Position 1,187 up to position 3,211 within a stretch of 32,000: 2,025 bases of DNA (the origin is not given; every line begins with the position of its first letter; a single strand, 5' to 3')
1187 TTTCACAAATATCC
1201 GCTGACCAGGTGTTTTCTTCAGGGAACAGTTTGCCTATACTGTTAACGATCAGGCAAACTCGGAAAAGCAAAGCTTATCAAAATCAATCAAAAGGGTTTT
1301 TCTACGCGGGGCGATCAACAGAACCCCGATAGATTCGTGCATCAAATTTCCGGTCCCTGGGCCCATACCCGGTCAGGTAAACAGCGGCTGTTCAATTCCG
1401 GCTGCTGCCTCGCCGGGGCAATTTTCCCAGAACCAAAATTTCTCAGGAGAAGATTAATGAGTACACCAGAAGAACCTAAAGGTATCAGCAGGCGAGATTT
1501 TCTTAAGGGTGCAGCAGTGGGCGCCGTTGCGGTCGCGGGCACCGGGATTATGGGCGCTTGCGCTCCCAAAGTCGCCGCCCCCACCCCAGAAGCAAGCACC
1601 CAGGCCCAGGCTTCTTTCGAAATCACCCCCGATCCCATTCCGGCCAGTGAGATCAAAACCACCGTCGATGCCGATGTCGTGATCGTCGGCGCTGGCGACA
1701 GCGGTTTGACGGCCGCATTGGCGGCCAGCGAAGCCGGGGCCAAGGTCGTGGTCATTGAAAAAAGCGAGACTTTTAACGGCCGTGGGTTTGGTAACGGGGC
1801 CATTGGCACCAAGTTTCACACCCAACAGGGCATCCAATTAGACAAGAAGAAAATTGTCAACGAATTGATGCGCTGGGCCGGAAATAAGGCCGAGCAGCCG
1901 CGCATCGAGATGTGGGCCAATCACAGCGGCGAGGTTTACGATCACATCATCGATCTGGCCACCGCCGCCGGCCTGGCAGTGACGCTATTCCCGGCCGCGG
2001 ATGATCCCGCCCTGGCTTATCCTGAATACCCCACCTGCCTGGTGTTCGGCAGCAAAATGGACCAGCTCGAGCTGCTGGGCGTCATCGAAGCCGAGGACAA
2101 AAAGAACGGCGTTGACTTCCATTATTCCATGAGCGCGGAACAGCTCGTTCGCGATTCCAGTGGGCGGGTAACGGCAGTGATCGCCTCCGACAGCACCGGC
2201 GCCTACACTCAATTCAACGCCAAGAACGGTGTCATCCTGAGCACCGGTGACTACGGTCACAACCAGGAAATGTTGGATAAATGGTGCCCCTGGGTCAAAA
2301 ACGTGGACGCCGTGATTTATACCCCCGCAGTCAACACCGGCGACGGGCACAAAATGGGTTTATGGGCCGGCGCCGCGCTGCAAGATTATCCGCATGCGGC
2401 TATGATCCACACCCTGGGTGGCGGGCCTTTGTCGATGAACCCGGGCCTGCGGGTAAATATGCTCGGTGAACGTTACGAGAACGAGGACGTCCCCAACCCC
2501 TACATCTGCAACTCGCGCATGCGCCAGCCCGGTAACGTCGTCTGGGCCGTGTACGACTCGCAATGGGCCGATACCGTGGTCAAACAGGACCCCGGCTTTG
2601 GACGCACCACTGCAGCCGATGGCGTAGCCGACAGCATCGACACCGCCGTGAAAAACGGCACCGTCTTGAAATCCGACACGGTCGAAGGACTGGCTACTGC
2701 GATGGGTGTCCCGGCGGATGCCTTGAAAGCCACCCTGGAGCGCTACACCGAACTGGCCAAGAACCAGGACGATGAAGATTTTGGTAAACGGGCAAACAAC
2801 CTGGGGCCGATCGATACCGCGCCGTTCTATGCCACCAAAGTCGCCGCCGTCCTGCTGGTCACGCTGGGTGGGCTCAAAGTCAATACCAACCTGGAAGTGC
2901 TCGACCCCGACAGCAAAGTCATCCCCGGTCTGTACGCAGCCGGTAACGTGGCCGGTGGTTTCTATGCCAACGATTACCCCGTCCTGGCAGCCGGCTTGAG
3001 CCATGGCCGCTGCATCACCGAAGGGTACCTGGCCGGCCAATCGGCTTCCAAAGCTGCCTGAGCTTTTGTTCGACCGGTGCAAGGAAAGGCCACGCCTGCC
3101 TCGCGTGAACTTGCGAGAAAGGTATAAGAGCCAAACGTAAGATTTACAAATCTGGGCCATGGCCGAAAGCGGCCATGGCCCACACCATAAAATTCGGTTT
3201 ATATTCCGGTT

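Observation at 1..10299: Two tandem cassettes of two-component sensor, Tat flavoenzyme and membrane pentahaem cytochrome: candidate substrate-inducible extracytoplasmic reductases of unknown substrate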

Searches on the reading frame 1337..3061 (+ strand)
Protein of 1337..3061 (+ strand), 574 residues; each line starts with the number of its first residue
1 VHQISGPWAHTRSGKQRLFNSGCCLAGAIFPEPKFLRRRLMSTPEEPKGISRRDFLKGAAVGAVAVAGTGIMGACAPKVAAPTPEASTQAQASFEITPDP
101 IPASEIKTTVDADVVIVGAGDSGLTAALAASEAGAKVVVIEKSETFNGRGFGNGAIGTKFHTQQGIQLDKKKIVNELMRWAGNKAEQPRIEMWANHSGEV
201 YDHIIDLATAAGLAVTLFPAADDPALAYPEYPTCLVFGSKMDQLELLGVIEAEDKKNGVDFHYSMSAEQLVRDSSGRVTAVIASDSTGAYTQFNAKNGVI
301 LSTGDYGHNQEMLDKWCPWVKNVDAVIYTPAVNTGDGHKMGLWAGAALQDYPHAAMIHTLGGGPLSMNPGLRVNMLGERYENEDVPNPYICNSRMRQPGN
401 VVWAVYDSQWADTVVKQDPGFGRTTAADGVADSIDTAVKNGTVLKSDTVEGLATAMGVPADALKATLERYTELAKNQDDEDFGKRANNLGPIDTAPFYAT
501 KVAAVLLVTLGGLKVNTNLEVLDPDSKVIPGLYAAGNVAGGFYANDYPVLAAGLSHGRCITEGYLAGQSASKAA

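Call 5: search_protein_families(library=pfam, proteins=[window:1337-3061:+], max_evalue=0.01)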
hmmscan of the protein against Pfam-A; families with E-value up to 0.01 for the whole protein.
window:1337-3061:+ (574 aa): 15 families
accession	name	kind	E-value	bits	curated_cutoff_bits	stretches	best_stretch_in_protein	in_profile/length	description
PF00890.30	FAD_binding_2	-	5.7e-50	171.1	20.4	1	113-542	1-403/414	FAD binding domain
PF03486.20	HI0933_like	-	6.2e-10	39.4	50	1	113-146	2-35/244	HI0933-like protein Rossmann domain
PF00070.33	Pyr_redox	-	2.1e-09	38.2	22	1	114-176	2-65/82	Pyridine nucleotide-disulphide oxidoreductase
PF01946.23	Thi4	-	1.1e-08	35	26.2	1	105-160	11-64/235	Thi4 family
PF07992.20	Pyr_redox_2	-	4.1e-08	33.4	26.1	1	111-175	142-207/291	Pyridine nucleotide-disulphide oxidoreductase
PF01266.30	DAO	-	7.1e-08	32.8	27.9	1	113-305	1-204/353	FAD dependent oxidoreductase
PF12831.13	FAD_oxidored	-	4.1e-07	30.1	27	1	113-179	1-66/416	FAD dependent oxidoreductase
PF01494.25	FAD_binding_3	-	1.1e-05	25.3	22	1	111-146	1-36/349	FAD binding domain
PF10518.14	TAT_signal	-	1.4e-05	25.2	22.7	1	50-67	2-19/21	TAT (twin-arginine translocation) pathway signal sequence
PF01134.28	GIDA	-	4e-05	23.3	22.1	1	113-146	1-35/391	Glucose inhibited division protein A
PF13450.12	NAD_binding_8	-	9e-05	23.1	21.9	1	116-149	1-34/68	NAD(P)-binding Rossmann-like domain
PF13738.12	Pyr_redox_3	-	0.00057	19.7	30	1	115-145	1-32/305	Pyridine nucleotide-disulphide oxidoreductase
PF01262.27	AlaDh_PNT_C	-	0.0035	17.2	23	1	103-144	20-61/214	Alanine dehydrogenase/PNT, C-terminal domain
PF10399.14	UCR_Fe-S_N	-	0.0036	17.1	24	0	45-70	4-28/41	Ubiquitinol-cytochrome C reductase Fe-S subunit TAT signal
PF04820.20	Trp_halogenase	-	0.004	16.5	21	1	113-175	1-66/458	Tryptophan halogenase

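Call 17: search_protein_families(library=ncbifam, proteins=[window:1457-3061:+], max_evalue=0.001)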
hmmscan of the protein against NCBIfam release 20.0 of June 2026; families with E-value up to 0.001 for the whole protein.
window:1457-3061:+ (534 aa): 84 families (the best 25 are shown)
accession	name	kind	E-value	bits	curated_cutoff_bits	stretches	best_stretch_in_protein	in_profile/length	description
NF053717.1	VnlPnlRedVprA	equivalog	6.9e-55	186.7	600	1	71-532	6-480/481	vinyl phenol reductase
TIGR01813.1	flavo_cyto_c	subfamily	9.3e-52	176.2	285.45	1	73-504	1-423/444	flavocytochrome c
NF005511.0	PRK07121.1-4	equivalog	2.9e-46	158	466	2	245-533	257-542/553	FAD-binding protein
NF005510.0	PRK07121.1-3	subfamily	4.3e-45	154.4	481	1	69-533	20-489/492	FAD-binding protein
NF005882.1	PRK07843.1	equivalog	1.4e-41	142.6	788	2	215-528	213-545/547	3-oxosteroid 1-dehydrogenase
NF005064.0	PRK06481.1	equivalog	2.8e-41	141.8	542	2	231-506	216-478/506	flavocytochrome c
NF009473.0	PRK12835.1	subfamily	3.8e-40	137.9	837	2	215-531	224-567/585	FAD-binding protein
NF004789.0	PRK06134.1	subfamily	1.4e-39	136.2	747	3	392-532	415-569/581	FAD-dependent oxidoreductase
NF009478.0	PRK12844.1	equivalog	3.1e-38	131.4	789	2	215-533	221-551/559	3-ketosteroid-delta-1-dehydrogenase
NF005509.0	PRK07121.1-2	subfamily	3.9e-37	128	630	2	218-531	217-522/527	FAD-binding protein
NF005512.0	PRK07121.1-5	subfamily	1.3e-36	126.3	812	2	215-532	193-488/489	FAD-binding protein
NF009476.0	PRK12839.1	equivalog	5.2e-35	120.6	940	3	398-532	419-566/572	FAD-dependent oxidoreductase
NF006130.0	PRK08274.1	equivalog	1.7e-31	109.6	369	1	70-534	4-462/467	FAD-dependent tricarballylate dehydrogenase TcuA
NF053676.1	4oxCHCAChcC1Cy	equivalog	2.1e-31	108.9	1000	3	403-529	385-525/528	4-oxocyclohexanecarboxylate 2-dehydrogenase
NF009477.0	PRK12843.1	equivalog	9.8e-30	103.5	758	3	392-533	417-571/578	FAD-dependent oxidoreductase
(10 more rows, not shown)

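Call 18: search_solved_structures(query=window:1457-3061:+, max_evalue=0.001)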
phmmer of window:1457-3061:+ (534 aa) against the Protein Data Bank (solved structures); distinct sequences matched with E-value up to 0.001: 63 (the best 60 are shown).
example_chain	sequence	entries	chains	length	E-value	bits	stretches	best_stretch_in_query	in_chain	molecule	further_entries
1d4d_A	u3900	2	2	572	3.3e-34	121.6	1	62-533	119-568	FLAVOCYTOCHROME C FUMARATE REDUCTASE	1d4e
1d4c_A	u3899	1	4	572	4.8e-34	121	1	62-533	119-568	FLAVOCYTOCHROME C FUMARATE REDUCTASE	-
1qo8_A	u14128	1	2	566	2.2e-32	115.6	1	72-532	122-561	FLAVOCYTOCHROME C3 FUMARATE REDUCTASE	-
6t85_A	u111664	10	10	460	6.3e-31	110.8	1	72-532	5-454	Urocanate reductase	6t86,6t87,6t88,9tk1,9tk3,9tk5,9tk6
4at0_A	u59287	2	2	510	4.8e-29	104.5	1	211-533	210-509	3-KETOSTEROID-DELTA4-5ALPHA-DEHYDROGENASE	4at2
1q9i_A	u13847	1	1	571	2.7e-28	102.1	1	72-532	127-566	flavocytochrome c3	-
1e39_A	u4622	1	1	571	2.9e-28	102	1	72-532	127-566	FUMARATE REDUCTASE FLAVOPROTEIN SUBUNIT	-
1kss_A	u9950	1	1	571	3.2e-28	101.8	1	72-532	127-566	flavocytochrome c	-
1ksu_A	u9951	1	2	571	3.9e-28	101.5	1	72-532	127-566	flavocytochrome c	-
1p2e_A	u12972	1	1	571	7e-28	100.7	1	72-532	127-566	flavocytochrome c3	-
1p2h_A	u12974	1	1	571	7e-28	100.7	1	72-532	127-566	flavocytochrome c3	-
1qjd_A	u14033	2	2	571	7e-28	100.7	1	72-532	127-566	FLAVOCYTOCHROME C3 | Fumarate reductase flavoprotein subunit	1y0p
2b7s_A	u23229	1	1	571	7.1e-28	100.7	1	72-532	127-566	Fumarate reductase flavoprotein subunit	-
2b7r_A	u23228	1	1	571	7.5e-28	100.6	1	72-532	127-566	Fumarate reductase flavoprotein subunit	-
1m64_A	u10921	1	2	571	7.7e-28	100.6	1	72-532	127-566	flavocytochrome c3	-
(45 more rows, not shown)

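Call 21: search_solved_structures(query=window:1457-3061:+, max_evalue=1e-25, show_alignments=4)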
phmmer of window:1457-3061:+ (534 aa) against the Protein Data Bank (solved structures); distinct sequences matched with E-value up to 1e-25: 19.
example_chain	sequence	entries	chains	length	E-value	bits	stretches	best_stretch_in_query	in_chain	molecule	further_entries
1d4d_A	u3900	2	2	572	3.3e-34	121.6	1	62-533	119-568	FLAVOCYTOCHROME C FUMARATE REDUCTASE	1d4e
1d4c_A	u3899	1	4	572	4.8e-34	121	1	62-533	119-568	FLAVOCYTOCHROME C FUMARATE REDUCTASE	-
1qo8_A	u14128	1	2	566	2.2e-32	115.6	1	72-532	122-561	FLAVOCYTOCHROME C3 FUMARATE REDUCTASE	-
6t85_A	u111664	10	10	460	6.3e-31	110.8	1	72-532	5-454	Urocanate reductase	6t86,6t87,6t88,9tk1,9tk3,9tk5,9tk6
4at0_A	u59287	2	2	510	4.8e-29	104.5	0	211-533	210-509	3-KETOSTEROID-DELTA4-5ALPHA-DEHYDROGENASE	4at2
1q9i_A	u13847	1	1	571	2.7e-28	102.1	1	72-532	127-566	flavocytochrome c3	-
1e39_A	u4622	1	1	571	2.9e-28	102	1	72-532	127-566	FUMARATE REDUCTASE FLAVOPROTEIN SUBUNIT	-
1kss_A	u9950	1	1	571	3.2e-28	101.8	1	72-532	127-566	flavocytochrome c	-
1ksu_A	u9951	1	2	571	3.9e-28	101.5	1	72-532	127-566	flavocytochrome c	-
1p2e_A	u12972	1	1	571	7e-28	100.7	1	72-532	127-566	flavocytochrome c3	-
1p2h_A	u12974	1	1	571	7e-28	100.7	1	72-532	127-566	flavocytochrome c3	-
1qjd_A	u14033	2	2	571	7e-28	100.7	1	72-532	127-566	FLAVOCYTOCHROME C3 | Fumarate reductase flavoprotein subunit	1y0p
2b7s_A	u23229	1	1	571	7.1e-28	100.7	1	72-532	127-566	Fumarate reductase flavoprotein subunit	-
2b7r_A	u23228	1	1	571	7.5e-28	100.6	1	72-532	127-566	Fumarate reductase flavoprotein subunit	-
1m64_A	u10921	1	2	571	7.7e-28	100.6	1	72-532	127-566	flavocytochrome c3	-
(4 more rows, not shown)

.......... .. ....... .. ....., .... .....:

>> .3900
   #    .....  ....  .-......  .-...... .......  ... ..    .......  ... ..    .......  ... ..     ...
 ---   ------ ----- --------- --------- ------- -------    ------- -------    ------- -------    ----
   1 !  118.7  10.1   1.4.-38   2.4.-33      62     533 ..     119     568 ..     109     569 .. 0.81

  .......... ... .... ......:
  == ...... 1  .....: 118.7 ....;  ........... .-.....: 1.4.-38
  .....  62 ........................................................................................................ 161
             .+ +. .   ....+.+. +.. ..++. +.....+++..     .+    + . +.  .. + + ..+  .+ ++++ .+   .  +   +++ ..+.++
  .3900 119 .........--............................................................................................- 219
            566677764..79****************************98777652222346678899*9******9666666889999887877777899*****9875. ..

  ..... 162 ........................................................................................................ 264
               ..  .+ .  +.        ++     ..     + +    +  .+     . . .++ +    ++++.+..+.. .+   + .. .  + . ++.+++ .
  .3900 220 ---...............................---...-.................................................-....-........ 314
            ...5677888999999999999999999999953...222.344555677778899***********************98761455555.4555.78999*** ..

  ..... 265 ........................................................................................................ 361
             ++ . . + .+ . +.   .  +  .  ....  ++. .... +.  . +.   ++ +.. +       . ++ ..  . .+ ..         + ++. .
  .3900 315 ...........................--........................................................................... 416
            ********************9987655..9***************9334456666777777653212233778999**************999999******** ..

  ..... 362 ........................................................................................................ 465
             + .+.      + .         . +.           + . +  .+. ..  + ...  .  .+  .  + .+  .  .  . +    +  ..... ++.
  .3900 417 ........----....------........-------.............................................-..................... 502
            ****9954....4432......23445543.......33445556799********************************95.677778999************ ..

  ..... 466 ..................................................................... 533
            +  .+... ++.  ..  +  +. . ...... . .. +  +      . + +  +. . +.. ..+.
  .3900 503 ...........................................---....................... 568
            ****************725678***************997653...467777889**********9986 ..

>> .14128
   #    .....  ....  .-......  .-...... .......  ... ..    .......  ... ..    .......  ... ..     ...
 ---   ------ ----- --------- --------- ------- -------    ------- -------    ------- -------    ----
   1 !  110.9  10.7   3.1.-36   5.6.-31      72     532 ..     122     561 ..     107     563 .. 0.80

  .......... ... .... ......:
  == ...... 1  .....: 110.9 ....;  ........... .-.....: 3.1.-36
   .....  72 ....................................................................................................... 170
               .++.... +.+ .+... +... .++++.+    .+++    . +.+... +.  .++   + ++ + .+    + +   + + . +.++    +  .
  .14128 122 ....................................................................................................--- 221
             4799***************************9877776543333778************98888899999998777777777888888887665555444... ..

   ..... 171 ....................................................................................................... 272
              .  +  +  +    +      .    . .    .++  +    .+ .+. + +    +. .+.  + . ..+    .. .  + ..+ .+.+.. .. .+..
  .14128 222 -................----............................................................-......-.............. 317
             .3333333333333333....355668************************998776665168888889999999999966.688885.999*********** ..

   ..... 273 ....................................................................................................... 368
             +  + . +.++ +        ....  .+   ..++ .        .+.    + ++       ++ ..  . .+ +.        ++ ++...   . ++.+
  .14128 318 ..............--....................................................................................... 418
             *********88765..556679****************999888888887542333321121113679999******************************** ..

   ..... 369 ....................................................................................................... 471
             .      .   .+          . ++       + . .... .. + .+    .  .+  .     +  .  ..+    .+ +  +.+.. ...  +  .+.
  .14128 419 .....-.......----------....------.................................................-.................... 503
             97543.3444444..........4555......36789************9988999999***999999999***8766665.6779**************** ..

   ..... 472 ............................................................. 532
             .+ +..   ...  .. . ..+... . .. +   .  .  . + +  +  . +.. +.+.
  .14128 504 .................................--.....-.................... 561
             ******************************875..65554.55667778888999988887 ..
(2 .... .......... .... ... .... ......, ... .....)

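Call 63: find_homologous_proteins(query=window:1457-3061:+, max_evalue=1e-20)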
Query window:1457-3061:+ (534 aa): 1114 proteins with E <= 1e-20 among 8000 candidates; the best 120 are listed.
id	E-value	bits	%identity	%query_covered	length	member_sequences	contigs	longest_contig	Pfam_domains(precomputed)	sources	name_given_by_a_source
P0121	0.0e+0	1205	100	100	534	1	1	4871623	PF01946.24,PF01266.31,PF10518.15,PF00890.31,PF07992.21,PF00070.34,PF03486.21,PF01494.26,PF12831.14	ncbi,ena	-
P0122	3.1e-239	813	67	100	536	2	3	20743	PF01946.24,PF01266.31,PF00890.31,PF07992.21,PF00070.34,PF13738.13,PF03486.21,PF01134.29,PF01494.26,PF12831.14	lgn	-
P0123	2.9e-220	750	61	99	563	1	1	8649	PF01266.31,PF00890.31,PF03486.21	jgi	jgi:fumarate reductase flavoprotein subunit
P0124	3.0e-220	750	63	99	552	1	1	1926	PF01946.24,PF01266.31,PF00890.31,PF07992.21,PF00070.34,PF03486.21,PF01494.26,PF12831.14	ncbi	-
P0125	3.1e-218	744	63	99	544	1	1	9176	PF01946.24,PF01266.31,PF10518.15,PF00890.31,PF07992.21,PF00070.34,PF03486.21,PF01494.26,PF12831.14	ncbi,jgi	-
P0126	4.1e-212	724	61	99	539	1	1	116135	PF01946.24,PF01266.31,PF00890.31,PF07992.21,PF00070.34,PF03486.21,PF01134.29,PF12831.14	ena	-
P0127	6.7e-212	723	61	99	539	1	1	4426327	PF01946.24,PF01266.31,PF00890.31,PF07992.21,PF00070.34,PF03486.21,PF01134.29,PF12831.14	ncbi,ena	-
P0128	5.9e-177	608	55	99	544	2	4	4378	PF01946.24,PF01266.31,PF10518.15,PF00890.31,PF07992.21,PF00070.34,PF03486.21,PF01494.26,PF12831.14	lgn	-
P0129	3.2e-175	602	53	99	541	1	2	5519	PF01946.24,PF01266.31,PF00890.31,PF07992.21,PF00070.34,PF03486.21,PF01134.29,PF01494.26,PF12831.14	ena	-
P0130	5.2e-172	591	53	99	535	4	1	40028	PF01946.24,PF01266.31,PF00890.31,PF07992.21,PF00070.34,PF03486.21,PF01134.29,PF01494.26,PF12831.14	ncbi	-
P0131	1.3e-170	587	54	99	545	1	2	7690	PF01266.31,PF00890.31,PF07992.21,PF00070.34,PF03486.21,PF01134.29,PF12831.14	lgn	-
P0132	1.3e-170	587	53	99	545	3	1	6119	PF01946.24,PF01266.31,PF00890.31,PF07992.21,PF03486.21,PF01262.28,PF01134.29,PF01494.26,PF12831.14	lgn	-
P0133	3.2e-170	585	51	99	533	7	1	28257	PF01946.24,PF01266.31,PF00890.31,PF07992.21,PF03486.21,PF01134.29,PF12831.14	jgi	jgi:fumarate reductase flavoprotein subunit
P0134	7.0e-168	578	53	99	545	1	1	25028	PF01946.24,PF01266.31,PF00890.31,PF07992.21,PF00070.34,PF03486.21,PF01134.29,PF01494.26,PF12831.14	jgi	jgi:fumarate reductase flavoprotein subunit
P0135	8.7e-168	577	53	99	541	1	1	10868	PF01946.24,PF01266.31,PF00890.31,PF07992.21,PF00070.34,PF03486.21,PF01262.28,PF01134.29,PF01494.26,PF12831.14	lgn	-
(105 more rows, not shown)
